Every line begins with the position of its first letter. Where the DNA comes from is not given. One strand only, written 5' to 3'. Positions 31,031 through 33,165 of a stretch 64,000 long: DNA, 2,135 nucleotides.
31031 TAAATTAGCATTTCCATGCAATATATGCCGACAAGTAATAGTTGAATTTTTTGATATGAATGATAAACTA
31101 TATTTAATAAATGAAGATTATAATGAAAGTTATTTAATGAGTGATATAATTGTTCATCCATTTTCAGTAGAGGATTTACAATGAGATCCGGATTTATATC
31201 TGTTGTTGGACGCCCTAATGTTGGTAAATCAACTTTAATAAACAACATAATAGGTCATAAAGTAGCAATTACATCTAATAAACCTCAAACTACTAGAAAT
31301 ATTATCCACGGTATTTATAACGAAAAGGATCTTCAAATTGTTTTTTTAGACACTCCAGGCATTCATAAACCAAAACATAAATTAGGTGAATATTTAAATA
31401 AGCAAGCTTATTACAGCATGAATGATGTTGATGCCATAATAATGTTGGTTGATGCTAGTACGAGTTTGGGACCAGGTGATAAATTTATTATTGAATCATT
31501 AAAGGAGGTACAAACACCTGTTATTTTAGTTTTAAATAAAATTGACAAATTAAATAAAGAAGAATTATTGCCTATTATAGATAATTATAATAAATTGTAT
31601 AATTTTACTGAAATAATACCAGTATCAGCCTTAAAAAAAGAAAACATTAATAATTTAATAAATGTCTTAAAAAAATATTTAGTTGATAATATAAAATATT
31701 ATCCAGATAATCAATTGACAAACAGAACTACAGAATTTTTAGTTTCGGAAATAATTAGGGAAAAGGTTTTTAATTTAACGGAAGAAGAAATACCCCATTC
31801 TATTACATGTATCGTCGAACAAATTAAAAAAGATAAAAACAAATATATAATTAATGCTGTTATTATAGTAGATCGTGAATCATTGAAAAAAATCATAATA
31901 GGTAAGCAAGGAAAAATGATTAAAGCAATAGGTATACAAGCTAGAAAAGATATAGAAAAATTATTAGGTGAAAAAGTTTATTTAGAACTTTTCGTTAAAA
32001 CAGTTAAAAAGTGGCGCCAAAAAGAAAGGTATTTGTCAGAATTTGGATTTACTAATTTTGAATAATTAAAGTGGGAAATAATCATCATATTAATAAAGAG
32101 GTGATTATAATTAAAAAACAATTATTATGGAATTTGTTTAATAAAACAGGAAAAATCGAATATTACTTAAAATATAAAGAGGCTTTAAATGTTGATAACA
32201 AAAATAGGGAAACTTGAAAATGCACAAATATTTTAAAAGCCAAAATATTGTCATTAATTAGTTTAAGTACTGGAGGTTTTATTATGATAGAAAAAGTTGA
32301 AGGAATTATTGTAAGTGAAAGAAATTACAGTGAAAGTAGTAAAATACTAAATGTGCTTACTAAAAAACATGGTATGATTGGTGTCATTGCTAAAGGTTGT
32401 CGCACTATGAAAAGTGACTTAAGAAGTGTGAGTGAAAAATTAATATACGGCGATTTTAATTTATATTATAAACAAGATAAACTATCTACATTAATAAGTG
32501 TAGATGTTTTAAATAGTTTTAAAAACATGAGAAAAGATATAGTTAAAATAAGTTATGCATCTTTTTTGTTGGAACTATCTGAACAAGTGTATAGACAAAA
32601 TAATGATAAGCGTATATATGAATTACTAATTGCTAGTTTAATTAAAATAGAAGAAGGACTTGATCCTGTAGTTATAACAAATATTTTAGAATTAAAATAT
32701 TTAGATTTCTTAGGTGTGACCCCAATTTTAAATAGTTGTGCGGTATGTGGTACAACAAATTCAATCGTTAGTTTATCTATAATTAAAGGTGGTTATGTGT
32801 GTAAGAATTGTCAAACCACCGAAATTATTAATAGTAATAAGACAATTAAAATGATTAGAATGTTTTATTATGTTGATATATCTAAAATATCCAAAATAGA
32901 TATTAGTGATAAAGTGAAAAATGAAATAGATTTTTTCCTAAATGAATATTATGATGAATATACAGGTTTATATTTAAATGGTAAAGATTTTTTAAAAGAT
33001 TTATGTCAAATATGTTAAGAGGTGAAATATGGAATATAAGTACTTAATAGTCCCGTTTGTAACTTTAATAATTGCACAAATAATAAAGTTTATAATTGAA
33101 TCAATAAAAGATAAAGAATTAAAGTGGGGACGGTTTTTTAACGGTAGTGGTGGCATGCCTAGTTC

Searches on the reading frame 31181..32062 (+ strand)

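Call 54: search_protein_families(library=pfam, max_evalue=0.001, proteins=[window:31181-32062:+])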
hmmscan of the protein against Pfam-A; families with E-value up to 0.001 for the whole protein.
window:31181-32062:+ (294 aa): 10 families
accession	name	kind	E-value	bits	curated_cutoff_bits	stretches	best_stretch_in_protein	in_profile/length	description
PF01926.29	MMR_HSR1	-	5e-29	101.1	21.9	1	6-120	2-113/113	50S ribosome-binding GTPase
PF02421.24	FeoB_N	-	8.5e-18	64.8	27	1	6-161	3-154/156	Ferrous iron transport protein B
PF07650.23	KH_2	-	6.5e-17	61.6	22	1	203-279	1-78/78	KH domain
PF00009.33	GTP_EFTU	-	1.1e-15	58.2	26.5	1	6-167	6-186/188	Elongation factor Tu GTP binding domain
PF00350.29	Dynamin_N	-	9.8e-13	48.9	27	2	6-42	1-36/168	Dynamin family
PF03193.22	RsgA_GTPase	-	3.2e-08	34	30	0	86-165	28-106/174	RsgA GTPase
PF04548.22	AIG1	-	8.9e-08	32.1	27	1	7-130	4-135/212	AIG1 family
PF10662.15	PduV-EutP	-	4.2e-07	30.3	21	1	7-164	5-142/143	Ethanolamine utilisation - propanediol utilisation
PF02492.25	cobW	-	1.4e-05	25.2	20.7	1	45-130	77-162/180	CobW/HypB/UreG, nucleotide-binding domain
PF08477.19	Roc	-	0.0004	21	27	0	6-122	2-119/119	Ras of Complex, Roc, domain of DAPkinase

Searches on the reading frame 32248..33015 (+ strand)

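Call 54: search_protein_families(library=pfam, max_evalue=0.001, proteins=[window:32248-33015:+])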
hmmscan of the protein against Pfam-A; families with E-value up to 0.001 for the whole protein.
window:32248-33015:+ (256 aa): 3 families
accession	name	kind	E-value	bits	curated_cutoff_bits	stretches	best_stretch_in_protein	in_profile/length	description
PF02565.21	RecO_C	-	9.5e-25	87.6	22.1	1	95-244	1-154/157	Recombination protein O C terminal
PF11967.14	RecO_N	-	6.1e-17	61.9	27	1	13-91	1-80/80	Recombination protein O N terminal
PF14471.11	DUF4428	-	0.00089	19.5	27.8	0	164-190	2-28/51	Domain of unknown function (DUF4428)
